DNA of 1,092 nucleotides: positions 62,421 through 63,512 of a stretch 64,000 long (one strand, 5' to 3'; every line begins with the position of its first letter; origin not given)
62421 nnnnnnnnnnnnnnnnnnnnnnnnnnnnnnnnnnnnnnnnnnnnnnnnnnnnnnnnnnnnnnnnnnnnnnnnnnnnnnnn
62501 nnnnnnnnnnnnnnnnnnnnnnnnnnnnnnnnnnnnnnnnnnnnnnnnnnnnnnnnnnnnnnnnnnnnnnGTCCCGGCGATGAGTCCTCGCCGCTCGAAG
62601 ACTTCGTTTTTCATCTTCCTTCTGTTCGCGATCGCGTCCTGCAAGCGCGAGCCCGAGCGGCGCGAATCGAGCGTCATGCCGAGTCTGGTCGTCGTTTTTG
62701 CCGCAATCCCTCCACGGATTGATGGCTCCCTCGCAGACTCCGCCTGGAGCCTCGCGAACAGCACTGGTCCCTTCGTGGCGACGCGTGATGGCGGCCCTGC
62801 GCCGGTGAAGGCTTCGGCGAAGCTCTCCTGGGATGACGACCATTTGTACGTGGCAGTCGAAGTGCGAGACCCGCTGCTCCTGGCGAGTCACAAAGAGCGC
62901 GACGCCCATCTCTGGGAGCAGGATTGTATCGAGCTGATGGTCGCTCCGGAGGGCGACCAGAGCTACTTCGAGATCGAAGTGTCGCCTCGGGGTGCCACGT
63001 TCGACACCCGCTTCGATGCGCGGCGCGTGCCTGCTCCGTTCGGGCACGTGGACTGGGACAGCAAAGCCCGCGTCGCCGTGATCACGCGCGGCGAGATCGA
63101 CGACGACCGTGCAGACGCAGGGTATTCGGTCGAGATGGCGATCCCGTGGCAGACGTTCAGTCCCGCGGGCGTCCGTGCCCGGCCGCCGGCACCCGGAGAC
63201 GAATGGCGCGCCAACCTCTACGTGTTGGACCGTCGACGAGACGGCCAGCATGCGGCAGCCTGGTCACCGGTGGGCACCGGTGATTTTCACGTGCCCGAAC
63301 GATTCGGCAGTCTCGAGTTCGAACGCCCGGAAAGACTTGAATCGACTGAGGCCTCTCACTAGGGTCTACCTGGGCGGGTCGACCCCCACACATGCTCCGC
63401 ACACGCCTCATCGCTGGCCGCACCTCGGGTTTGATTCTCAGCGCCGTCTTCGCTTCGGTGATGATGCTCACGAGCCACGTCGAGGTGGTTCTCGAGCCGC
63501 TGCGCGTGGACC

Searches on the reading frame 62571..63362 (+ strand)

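Call 29: search_protein_families(library=pfam, proteins=[window:62571-63362:+], max_evalue=0.001)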
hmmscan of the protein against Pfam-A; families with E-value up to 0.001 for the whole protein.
window:62571-63362:+ (263 aa): 2 families
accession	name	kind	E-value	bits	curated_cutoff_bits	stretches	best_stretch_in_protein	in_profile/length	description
PF06452.16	CBM9_1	-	3.5e-17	63.3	23.4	1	50-250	1-182/185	Carbohydrate family 9 binding domain-like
PF16011.10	CBM9_2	-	7.3e-14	52.4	25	1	84-250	34-199/199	Carbohydrate-binding family 9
